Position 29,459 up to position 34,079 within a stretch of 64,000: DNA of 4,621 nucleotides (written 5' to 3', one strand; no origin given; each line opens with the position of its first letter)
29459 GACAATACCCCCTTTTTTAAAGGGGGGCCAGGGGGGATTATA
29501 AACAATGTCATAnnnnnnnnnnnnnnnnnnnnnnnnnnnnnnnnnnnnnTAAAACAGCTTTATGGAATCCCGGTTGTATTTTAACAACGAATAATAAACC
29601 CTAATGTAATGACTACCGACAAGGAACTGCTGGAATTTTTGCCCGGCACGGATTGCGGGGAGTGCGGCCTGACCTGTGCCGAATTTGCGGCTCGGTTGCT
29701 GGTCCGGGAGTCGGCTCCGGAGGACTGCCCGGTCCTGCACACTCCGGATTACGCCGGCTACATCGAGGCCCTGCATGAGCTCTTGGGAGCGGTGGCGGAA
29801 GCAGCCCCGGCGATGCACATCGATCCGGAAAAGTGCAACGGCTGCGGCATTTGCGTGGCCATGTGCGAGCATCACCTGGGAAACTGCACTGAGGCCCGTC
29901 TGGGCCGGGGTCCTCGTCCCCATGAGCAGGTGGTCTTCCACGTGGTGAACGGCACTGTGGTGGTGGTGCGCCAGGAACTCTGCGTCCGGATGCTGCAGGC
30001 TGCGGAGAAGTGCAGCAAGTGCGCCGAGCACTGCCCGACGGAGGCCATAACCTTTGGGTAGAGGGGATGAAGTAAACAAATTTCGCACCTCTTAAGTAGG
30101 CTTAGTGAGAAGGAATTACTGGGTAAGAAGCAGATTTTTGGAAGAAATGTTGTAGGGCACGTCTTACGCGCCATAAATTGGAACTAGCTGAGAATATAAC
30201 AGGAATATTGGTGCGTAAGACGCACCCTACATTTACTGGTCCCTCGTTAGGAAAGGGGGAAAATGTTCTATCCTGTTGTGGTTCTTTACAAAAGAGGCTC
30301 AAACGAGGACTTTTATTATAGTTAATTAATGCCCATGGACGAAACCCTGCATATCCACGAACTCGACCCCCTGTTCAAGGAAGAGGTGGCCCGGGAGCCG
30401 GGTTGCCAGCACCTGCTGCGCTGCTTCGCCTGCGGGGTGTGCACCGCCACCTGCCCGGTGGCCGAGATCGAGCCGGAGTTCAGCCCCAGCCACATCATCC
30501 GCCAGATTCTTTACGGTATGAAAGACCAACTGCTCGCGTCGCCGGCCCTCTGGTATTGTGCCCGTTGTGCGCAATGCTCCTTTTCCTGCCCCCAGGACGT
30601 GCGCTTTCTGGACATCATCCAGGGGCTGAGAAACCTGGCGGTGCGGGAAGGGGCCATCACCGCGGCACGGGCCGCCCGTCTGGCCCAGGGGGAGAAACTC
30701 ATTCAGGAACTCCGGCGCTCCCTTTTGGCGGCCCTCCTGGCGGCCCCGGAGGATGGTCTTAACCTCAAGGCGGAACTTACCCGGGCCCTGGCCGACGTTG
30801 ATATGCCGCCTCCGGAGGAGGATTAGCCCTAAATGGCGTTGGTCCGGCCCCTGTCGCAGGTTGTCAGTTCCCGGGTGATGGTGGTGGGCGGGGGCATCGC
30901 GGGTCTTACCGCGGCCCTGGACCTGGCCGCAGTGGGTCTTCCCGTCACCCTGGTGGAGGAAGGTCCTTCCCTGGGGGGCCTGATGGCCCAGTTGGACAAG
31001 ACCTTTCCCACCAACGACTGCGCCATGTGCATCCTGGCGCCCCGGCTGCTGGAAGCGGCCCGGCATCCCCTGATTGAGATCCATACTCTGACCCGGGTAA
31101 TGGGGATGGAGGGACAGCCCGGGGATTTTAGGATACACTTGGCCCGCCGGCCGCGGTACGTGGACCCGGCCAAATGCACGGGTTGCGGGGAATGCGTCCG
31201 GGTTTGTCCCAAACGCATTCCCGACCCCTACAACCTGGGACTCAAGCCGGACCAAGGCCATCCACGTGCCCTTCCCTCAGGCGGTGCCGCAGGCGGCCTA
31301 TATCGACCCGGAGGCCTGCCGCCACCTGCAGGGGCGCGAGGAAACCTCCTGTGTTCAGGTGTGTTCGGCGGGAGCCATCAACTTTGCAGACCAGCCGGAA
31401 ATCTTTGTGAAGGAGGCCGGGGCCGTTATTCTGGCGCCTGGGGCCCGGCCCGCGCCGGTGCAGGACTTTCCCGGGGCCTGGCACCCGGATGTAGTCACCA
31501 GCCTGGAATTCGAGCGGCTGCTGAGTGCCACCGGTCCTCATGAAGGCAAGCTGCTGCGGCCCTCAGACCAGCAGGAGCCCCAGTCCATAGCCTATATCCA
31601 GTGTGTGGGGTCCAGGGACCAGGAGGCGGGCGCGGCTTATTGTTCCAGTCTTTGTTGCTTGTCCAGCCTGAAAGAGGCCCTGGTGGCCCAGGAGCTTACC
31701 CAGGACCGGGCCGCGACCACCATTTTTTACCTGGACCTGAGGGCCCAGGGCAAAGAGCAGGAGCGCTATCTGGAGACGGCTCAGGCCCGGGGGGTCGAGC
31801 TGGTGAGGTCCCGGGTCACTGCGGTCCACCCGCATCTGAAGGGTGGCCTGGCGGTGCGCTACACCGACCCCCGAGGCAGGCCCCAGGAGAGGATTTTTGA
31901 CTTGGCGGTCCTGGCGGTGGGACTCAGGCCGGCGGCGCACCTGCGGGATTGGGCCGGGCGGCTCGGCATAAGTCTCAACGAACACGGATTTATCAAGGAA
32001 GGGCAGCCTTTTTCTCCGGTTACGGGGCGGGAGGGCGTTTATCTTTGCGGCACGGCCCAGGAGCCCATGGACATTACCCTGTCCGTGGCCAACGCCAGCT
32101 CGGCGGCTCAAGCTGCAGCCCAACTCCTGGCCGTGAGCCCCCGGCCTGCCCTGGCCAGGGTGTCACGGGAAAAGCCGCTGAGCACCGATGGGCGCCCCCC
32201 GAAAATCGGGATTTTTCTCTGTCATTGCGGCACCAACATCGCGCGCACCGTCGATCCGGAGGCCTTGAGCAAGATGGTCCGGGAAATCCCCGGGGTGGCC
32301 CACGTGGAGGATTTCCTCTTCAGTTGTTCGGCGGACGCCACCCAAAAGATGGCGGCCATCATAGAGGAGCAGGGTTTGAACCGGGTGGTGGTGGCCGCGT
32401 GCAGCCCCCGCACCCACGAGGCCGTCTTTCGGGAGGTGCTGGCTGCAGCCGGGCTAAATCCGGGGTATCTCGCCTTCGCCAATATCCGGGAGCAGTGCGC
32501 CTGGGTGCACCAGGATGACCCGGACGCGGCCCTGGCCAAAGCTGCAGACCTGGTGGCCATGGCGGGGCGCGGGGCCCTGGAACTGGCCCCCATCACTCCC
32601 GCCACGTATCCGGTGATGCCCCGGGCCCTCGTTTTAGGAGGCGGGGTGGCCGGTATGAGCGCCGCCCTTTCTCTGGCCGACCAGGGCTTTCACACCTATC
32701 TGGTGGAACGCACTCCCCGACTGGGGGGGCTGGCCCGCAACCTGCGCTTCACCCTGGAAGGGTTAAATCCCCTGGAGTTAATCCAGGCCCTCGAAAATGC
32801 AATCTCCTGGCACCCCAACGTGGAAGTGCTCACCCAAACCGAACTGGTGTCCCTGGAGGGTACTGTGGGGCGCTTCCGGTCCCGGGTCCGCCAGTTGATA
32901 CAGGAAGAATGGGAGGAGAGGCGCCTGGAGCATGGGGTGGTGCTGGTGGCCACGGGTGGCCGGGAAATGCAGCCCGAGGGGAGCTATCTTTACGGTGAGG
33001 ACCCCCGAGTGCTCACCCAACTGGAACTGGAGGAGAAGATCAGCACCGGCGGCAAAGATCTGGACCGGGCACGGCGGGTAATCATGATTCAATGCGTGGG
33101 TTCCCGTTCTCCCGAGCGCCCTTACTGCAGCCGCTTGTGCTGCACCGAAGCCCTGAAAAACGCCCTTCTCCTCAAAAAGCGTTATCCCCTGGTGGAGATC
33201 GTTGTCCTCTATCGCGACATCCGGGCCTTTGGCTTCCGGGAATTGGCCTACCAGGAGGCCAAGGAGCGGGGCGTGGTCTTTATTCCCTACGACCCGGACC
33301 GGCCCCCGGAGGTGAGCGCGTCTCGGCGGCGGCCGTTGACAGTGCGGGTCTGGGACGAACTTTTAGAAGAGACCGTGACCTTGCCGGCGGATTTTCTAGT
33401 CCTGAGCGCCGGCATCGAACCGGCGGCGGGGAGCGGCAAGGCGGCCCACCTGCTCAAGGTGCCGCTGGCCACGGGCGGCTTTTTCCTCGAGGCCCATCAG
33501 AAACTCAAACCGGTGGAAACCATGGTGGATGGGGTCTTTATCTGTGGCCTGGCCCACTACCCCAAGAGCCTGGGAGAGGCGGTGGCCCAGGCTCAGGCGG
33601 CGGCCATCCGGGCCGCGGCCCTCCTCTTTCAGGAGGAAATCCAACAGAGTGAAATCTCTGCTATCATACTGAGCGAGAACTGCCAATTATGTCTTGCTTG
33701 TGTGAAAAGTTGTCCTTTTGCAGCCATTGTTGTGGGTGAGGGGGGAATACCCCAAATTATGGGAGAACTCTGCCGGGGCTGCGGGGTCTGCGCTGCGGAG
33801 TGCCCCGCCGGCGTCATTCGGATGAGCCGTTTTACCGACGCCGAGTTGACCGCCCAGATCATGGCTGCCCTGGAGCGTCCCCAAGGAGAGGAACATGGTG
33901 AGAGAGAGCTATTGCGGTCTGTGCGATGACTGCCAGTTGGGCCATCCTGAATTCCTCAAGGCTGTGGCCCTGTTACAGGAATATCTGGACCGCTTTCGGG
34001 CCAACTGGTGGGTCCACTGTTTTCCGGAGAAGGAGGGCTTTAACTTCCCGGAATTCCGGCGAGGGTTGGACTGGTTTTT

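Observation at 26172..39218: Bacterial Fwd-like plus multi-HdrA/MvhD/polyferredoxin supercluster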

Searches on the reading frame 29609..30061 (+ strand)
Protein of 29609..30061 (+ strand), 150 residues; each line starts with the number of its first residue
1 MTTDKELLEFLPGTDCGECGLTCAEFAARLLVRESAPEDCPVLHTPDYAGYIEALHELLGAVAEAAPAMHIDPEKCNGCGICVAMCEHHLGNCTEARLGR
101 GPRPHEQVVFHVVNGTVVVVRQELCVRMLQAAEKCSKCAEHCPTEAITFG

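Call 3: search_protein_families(library=pfam, proteins=[window:29609-30061:+], max_evalue=0.01)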
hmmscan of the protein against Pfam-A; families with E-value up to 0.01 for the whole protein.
window:29609-30061:+ (150 aa): 7 families
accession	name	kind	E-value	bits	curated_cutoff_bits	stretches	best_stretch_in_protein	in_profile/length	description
PF04060.18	FeS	-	4.3e-10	39.6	23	1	11-42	1-33/33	Putative Fe-S cluster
PF00037.32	Fer4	-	2.8e-08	33.7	21.1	2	70-87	2-19/24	4Fe-4S binding domain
PF12838.12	Fer4_7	-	7.5e-08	33.2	27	2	15-88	4-50/52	4Fe-4S dicluster domain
PF12837.12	Fer4_6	-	3e-07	30.5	25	2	69-89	2-22/24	4Fe-4S binding domain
PF12797.12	Fer4_2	-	2.2e-05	24.6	24.5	1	67-86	1-20/22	4Fe-4S binding domain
PF14697.11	Fer4_21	-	0.0013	19.3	35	0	70-86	35-51/59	4Fe-4S dicluster domain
PF13187.11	Fer4_9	-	0.0019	18.6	27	0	14-89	3-50/52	4Fe-4S dicluster domain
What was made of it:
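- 29609..30061 (+): Soluble RnfB-type FeS protein (150 aa). It has an N-terminal PF04060 [4Fe-4S] domain and a 2x[4Fe-4S]-type ferredoxin domain, with no membrane anchor. PF04060 at 4e-10 plus Fer4 (call 3).
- Checked: 29609-30061, FeS protein: PF04060 plus Fer4 (call 3).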

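Call 5: search_protein_families(library=ncbifam, proteins=[window:29609-30061:+], max_evalue=0.001)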
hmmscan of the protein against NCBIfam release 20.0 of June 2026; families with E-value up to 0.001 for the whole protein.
window:29609-30061:+ (150 aa): 12 families
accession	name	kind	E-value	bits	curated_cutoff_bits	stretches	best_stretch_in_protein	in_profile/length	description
NF041836.1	rnfB_Methano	equivalog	1.1e-07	31.6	445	1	6-42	42-79/265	Rnf electron transport complex subunit RnfB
NF005505.0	PRK07118.1-4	equivalog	1.3e-07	31.4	378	1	6-42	42-79/265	Fe-S cluster domain-containing protein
NF003195.0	PRK04165.1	equivalog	7.1e-07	28.5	306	1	6-49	7-51/450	acetyl-CoA decarbonylase/synthase complex subunit gamma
NF005504.0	PRK07118.1-3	equivalog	3.6e-06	26.6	437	1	69-149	166-238/293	Fe-S cluster domain-containing protein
TIGR01944.1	rnfB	subfamily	1.7e-05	24.4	68.7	1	6-86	39-125/190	RnfABCDGE type electron transport complex subunit B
NF058577.1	FdxA_fam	equivalog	0.00019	21.6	65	0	60-87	22-49/52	4Fe-4S ferredoxin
NF005506.0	PRK07118.1-5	equivalog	0.00021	20.8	388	0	9-44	44-80/279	Fe-S cluster domain-containing protein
NF005503.0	PRK07118.1-2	equivalog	0.00025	20.4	252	0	68-148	161-230/292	RnfABCDGE type electron transport complex subunit B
NF040864.1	HgcB_ferredoxin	equivalog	0.00028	20.7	99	0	68-148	8-62/93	mercury methylation ferredoxin HgcB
TIGR03149.1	cyt_nit_nrfC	equivalog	0.00047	19.6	377.6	0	68-89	119-140/225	cytochrome c nitrite reductase Fe-S protein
NF038196.1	ferrodoxin_EFR1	subfamily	0.00079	19.5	75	0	58-87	169-197/242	EFR1 family ferrodoxin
NF040684.1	PorD_Arch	equivalog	0.00091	19.3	120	0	68-87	56-75/85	pyruvate synthase subunit PorD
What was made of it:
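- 29609..30061 (+): It aligns from RnfB residue 42 onward (call 5).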

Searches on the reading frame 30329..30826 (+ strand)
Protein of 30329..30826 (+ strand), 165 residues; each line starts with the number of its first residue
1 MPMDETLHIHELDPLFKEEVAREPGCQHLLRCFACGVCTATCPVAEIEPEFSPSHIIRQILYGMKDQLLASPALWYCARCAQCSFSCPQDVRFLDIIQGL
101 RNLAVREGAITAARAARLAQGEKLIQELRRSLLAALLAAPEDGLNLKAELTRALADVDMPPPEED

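Call 3: search_protein_families(library=pfam, proteins=[window:30329-30826:+], max_evalue=0.01)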
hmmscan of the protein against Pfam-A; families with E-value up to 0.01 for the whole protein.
window:30329-30826:+ (165 aa): 8 families
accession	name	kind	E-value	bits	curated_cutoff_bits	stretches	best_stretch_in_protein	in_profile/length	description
PF13534.11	Fer4_17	-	6.1e-10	39.9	22.2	1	31-91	1-60/61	4Fe-4S dicluster domain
PF13183.11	Fer4_8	-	8.4e-09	36.3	27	1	29-91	2-68/68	4Fe-4S dicluster domain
PF13237.11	Fer4_10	-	1e-05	25.8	25.5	1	31-88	8-53/53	4Fe-4S dicluster domain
PF13187.11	Fer4_9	-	0.00018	21.9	27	1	31-90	1-50/52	4Fe-4S dicluster domain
PF12838.12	Fer4_7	-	0.00071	20.4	27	1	31-91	1-52/52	4Fe-4S dicluster domain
PF25160.1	LdpA_Fe-S-bd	-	0.0068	16.6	27.6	1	31-48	27-44/49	LdpA Fe-S cluster-binding domain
PF00037.32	Fer4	-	0.0073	16.5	21.1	0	31-44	7-20/24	4Fe-4S binding domain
PF12800.12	Fer4_4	-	0.0091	16.7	24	1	31-44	3-16/17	4Fe-4S binding domain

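Call 5: search_protein_families(library=ncbifam, proteins=[window:30329-30826:+], max_evalue=0.001)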
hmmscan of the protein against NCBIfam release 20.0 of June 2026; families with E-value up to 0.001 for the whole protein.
window:30329-30826:+ (165 aa): 19 families
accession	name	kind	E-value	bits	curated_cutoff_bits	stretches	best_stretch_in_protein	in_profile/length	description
TIGR03290.1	CoB_CoM_SS_C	equivalog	6.3e-22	78.1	160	1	31-113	3-84/144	CoB--CoM heterodisulfide reductase subunit C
NF038018.1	qmoC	equivalog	3.7e-18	66.1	300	1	16-125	5-112/360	quinone-interacting membrane-bound oxidoreductase complex subunit QmoC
NF041890.1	hdrC_Methbact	equivalog_domain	4.6e-15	55.7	270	1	26-123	25-120/192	ferredoxin:CoB-CoM heterodisulfide reductase subunit HdrC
NF041779.1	hetero_SS_HdrC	equivalog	5.4e-15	55.4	350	1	25-111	26-110/198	ferredoxin:CoB-CoM heterodisulfide reductase subunit HdrC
NF008369.0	PRK11168.1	equivalog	6.8e-13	48.3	278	1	29-119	10-101/401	anaerobic glycerol-3-phosphate dehydrogenase subunit C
TIGR03379.1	glycerol3P_GlpC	equivalog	4.8e-11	42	279.9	1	31-104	6-81/397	anaerobic glycerol-3-phosphate dehydrogenase subunit GlpC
NF009226.0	PRK12576.1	equivalog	3.1e-10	39.9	344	1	31-129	155-258/317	succinate dehydrogenase/fumarate reductase iron-sulfur subunit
NF004898.0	PRK06259.1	equivalog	1.4e-07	30.5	385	1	26-111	130-223/488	fumarate reductase (CoM/CoB) subunit TfrB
TIGR00384.1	dhsB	subfamily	2.4e-07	30.4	88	1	26-100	136-221/222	succinate dehydrogenase and fumarate reductase iron-sulfur protein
NF008434.0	PRK11274.1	equivalog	3.9e-07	29.4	333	1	27-105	20-103/409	glycolate oxidase subunit GlcF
NF009227.0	PRK12577.1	equivalog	4e-07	29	349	1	31-117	153-251/330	succinate dehydrogenase/fumarate reductase iron-sulfur subunit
NF004616.0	PRK05950.1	subfamily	1.5e-06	27.5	228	1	27-106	144-235/238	succinate dehydrogenase iron-sulfur subunit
NF045670.1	quin_L_LdhH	equivalog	1.8e-06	26.5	800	1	8-113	283-392/706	L-lactate dehydrogenase (quinone) large subunit LdhH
TIGR01945.1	rnfC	subfamily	2.2e-05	23.2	245.95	1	30-98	363-425/435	RnfABCDGE type electron transport complex subunit C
NF042909.1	FMH_DH_FwdF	exception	6.2e-05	22.3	375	1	31-95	16-75/336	tungsten-dependent formylmethanofuran dehydrogenase subunit FwdF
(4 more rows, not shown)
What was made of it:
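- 30329..30826 (+): HdrC-like 2x[4Fe-4S] protein (165 aa). The QmoC N-terminal region scores 66 bits, below 300 (call 5).
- Checked: 30329-30826, HdrC-like: TIGR03290 6e-22 (call 5).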

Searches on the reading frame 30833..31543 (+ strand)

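Call 3: search_protein_families(library=pfam, proteins=[window:30833-31543:+], max_evalue=0.01)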
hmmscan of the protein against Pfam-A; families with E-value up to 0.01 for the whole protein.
window:30833-31543:+ (236 aa): 23 families
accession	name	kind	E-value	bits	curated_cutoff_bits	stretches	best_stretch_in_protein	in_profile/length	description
PF12831.13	FAD_oxidored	-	3e-08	33.8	27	1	15-52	2-39/416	FAD dependent oxidoreductase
PF13450.12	NAD_binding_8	-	7.9e-08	32.9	21.9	1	17-53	1-37/68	NAD(P)-binding Rossmann-like domain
PF01266.30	DAO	-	4.1e-07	30.3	27.9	1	14-48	1-35/353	FAD dependent oxidoreductase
PF00037.32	Fer4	-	5.5e-07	29.6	21.1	1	109-127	2-20/24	4Fe-4S binding domain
PF00890.30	FAD_binding_2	-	1.6e-06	28.1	20.4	1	15-49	2-36/414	FAD binding domain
PF07992.20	Pyr_redox_2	-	1.8e-06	28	26.1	1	14-65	2-42/291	Pyridine nucleotide-disulphide oxidoreductase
PF12837.12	Fer4_6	-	2.7e-06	27.5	25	1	110-127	4-21/24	4Fe-4S binding domain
PF13237.11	Fer4_10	-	9e-06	26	25.5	1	109-127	3-21/53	4Fe-4S dicluster domain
PF12797.12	Fer4_2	-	3e-05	24.2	24.5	1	108-126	3-21/22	4Fe-4S binding domain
PF01134.28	GIDA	-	4.1e-05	23.3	22.1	1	15-52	2-29/391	Glucose inhibited division protein A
PF00070.33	Pyr_redox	-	6.1e-05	23.9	22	1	14-48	1-35/82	Pyridine nucleotide-disulphide oxidoreductase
PF12838.12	Fer4_7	-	0.00016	22.5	27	1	109-128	32-51/52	4Fe-4S dicluster domain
PF01946.23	Thi4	-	0.0002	21.1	26.2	1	7-51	12-57/235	Thi4 family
PF03486.20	HI0933_like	-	0.00021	21.2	50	1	14-48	2-36/244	HI0933-like protein Rossmann domain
PF12800.12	Fer4_4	-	0.00041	20.9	24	1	112-127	1-16/17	4Fe-4S binding domain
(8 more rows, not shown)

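Call 5: search_protein_families(library=ncbifam, proteins=[window:30833-31543:+], max_evalue=0.001)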
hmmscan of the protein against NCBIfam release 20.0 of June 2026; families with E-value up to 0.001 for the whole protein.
window:30833-31543:+ (236 aa): 49 families (the best 25 are shown)
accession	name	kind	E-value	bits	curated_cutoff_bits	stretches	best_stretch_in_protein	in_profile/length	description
NF040770.1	hetero_SS_HdrA2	exception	2.3e-48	164.9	1100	1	10-138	137-266/777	CoB-CoM heterodisulfide reductase HdrA2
NF041778.1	hetero_SS_HdrA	equivalog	4.4e-31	107.5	1400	1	11-138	141-271/771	ferredoxin:CoB-CoM heterodisulfide reductase subunit HdrA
NF041891.1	hdrA_Methbact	equivalog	5.6e-30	104.2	1300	1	7-137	128-262/762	ferredoxin:CoB-CoM heterodisulfide reductase subunit HdrA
NF005560.0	PRK07233.1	equivalog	1e-09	37.7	252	1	14-55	2-43/435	hypothetical protein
NF009410.0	PRK12771.1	subfamily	2e-09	36.6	516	1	12-51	138-177/566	NAD(P)-binding protein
TIGR03467.1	HpnE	equivalog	2.5e-09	36.9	283.05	1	15-51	1-37/430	hydroxysqualene dehydroxylase HpnE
NF045637.1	carotdesatCrtDProt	equivalog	6e-08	31.7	580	1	15-56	1-42/485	1-hydroxycarotenoid 3,4-desaturase CrtD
NF045663.1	diclust_near_Sec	equivalog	2.2e-07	29.4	530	1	12-57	106-151/759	pyridine nucleotide-disulfide oxidoreductase/dicluster-binding protein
NF010590.0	PRK13984.1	equivalog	3e-07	29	946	1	12-52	288-328/611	putative oxidoreductase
TIGR03997.1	mycofact_OYE_2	equivalog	8.5e-07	27.7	793.15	1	11-54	378-421/645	mycofactocin system FadH/OYE family oxidoreductase 2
TIGR02734.1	crtI_fam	subfamily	9.8e-07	27.8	238.1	1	15-57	1-43/504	phytoene desaturase family protein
NF006021.0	PRK08163.1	equivalog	1e-06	28.1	459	1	12-52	5-45/398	3-hydroxybenzoate 6-monooxygenase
TIGR02733.1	desat_CrtD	equivalog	2.2e-06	26.6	549.7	1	14-52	3-41/492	C-3',4' desaturase CrtD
NF041087.1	bile_acid_BaiCD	equivalog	2.8e-06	25.7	825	1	12-88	380-454/642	bile acid Fe-S flavoenzyme BaiCD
TIGR03996.1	mycofact_OYE_1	hypoth_equivalog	9.5e-06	24.4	627.9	1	10-53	370-413/633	mycofactocin system FadH/OYE family oxidoreductase 1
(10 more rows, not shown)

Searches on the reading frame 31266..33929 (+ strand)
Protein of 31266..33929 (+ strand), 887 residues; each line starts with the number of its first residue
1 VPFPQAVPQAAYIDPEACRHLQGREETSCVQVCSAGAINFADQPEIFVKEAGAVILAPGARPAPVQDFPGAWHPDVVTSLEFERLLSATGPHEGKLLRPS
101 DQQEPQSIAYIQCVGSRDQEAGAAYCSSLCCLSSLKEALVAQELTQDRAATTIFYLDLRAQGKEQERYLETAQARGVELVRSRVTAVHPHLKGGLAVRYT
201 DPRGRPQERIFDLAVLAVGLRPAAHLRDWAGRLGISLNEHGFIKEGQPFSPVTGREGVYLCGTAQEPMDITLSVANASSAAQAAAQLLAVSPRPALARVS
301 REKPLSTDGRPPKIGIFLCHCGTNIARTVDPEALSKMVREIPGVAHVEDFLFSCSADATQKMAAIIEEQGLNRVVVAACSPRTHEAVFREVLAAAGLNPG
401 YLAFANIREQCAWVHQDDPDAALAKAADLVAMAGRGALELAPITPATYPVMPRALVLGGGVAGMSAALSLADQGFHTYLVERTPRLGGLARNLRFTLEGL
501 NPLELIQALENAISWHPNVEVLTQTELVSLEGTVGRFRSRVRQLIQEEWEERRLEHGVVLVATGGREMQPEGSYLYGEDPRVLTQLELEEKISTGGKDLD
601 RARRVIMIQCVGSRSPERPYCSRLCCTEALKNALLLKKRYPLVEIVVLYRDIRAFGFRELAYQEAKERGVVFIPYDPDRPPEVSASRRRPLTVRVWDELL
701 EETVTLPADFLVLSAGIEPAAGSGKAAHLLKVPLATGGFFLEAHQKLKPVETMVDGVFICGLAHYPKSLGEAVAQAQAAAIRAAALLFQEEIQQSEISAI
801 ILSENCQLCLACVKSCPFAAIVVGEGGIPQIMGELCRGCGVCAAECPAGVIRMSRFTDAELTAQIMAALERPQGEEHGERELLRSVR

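Call 3: search_protein_families(library=pfam, proteins=[window:31266-33929:+], max_evalue=0.01)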
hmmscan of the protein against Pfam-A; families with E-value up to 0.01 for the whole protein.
window:31266-33929:+ (887 aa): 19 families
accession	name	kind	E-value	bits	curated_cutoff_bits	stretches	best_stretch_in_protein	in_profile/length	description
PF07992.20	Pyr_redox_2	-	1.5e-14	54.6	26.1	1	454-573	3-119/291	Pyridine nucleotide-disulphide oxidoreductase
PF00037.32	Fer4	-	1.8e-08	34.3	21.1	2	830-852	2-24/24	4Fe-4S binding domain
PF12837.12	Fer4_6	-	3.4e-08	33.5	25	2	828-851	1-24/24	4Fe-4S binding domain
PF12831.13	FAD_oxidored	-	7.6e-08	32.5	27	1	455-499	3-48/416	FAD dependent oxidoreductase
PF00890.30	FAD_binding_2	-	2.7e-07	30.6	20.4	1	454-488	2-36/414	FAD binding domain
PF13450.12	NAD_binding_8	-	7.9e-07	29.7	21.9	1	456-495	1-40/68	NAD(P)-binding Rossmann-like domain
PF13237.11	Fer4_10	-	1.1e-06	28.9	25.5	1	801-847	4-53/53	4Fe-4S dicluster domain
PF13187.11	Fer4_9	-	1.2e-06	28.9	27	1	805-851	1-52/52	4Fe-4S dicluster domain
PF01266.30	DAO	-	1.3e-06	28.7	27.9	1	454-487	2-35/353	FAD dependent oxidoreductase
PF12838.12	Fer4_7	-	3.9e-06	27.7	27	1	805-850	1-52/52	4Fe-4S dicluster domain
PF14697.11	Fer4_21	-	7.2e-06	26.5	35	1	799-853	1-59/59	4Fe-4S dicluster domain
PF25160.1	LdpA_Fe-S-bd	-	6.3e-05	23.1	27.6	1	812-854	9-46/49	LdpA Fe-S cluster-binding domain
PF13484.11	Fer4_16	-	0.00012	23.3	30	0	836-859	2-24/66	4Fe-4S double cluster binding domain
PF01593.30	Amino_oxidase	-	0.00029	20.7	19.8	1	461-496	1-36/443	Flavin containing amine oxidoreductase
PF03486.20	HI0933_like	-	0.00089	19.2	50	0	454-487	3-36/244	HI0933-like protein Rossmann domain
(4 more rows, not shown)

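Call 5: search_protein_families(library=ncbifam, proteins=[window:31266-33929:+], max_evalue=0.001)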
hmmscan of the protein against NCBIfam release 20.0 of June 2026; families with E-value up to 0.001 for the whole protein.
window:31266-33929:+ (887 aa): 67 families (the best 25 are shown)
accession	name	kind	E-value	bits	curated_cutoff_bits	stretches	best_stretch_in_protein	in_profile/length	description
NF040770.1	hetero_SS_HdrA2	exception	6.5e-214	712.4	1100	3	549-871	311-643/777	CoB-CoM heterodisulfide reductase HdrA2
NF041778.1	hetero_SS_HdrA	equivalog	2.5e-174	581.2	1400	3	553-870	325-652/771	ferredoxin:CoB-CoM heterodisulfide reductase subunit HdrA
NF041891.1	hdrA_Methbact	equivalog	6.7e-158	527.2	1300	3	546-876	305-643/762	ferredoxin:CoB-CoM heterodisulfide reductase subunit HdrA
NF009410.0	PRK12771.1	subfamily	1.8e-14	53.3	516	2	453-491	140-178/566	NAD(P)-binding protein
NF007202.0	PRK09623.1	equivalog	2e-11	44.1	166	1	780-855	27-102/105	3-methyl-2-oxobutanoate dehydrogenase subunit delta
TIGR01944.1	rnfB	subfamily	2.3e-11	43.6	68.7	1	774-861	81-170/190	RnfABCDGE type electron transport complex subunit B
TIGR02179.1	PorD_KorD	subfamily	6.7e-10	38.9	60.05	1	800-855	21-76/78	2-oxoacid:acceptor oxidoreductase, delta subunit, pyruvate/2-ketoisovalerate family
NF007203.0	PRK09624.1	equivalog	2.1e-09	37.5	171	1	804-856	51-103/105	pyuvate ferredoxin oxidoreductase subunit delta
NF040684.1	PorD_Arch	equivalog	2.1e-09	37.4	120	1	800-855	28-83/85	pyruvate synthase subunit PorD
TIGR02700.1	flavo_MJ0208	hypoth_equivalog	2.4e-09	36.8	251.35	1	771-853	113-196/234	dihydromethanopterin reductase (acceptor)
NF041836.1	rnfB_Methano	equivalog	3.9e-09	36.3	445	1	810-855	147-192/265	Rnf electron transport complex subunit RnfB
NF003475.0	PRK05113.1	equivalog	6.7e-09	35.9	203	1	785-857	94-166/190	electron transport complex subunit RsxB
NF005415.0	PRK06991.1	equivalog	6.8e-09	35.8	281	1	791-860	72-141/284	electron transport complex subunit RsxB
TIGR03467.1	HpnE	equivalog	1.2e-08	34.8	283.05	1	455-492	2-39/430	hydroxysqualene dehydroxylase HpnE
NF005505.0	PRK07118.1-4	equivalog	1.8e-08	34.2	378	1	809-855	146-192/265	Fe-S cluster domain-containing protein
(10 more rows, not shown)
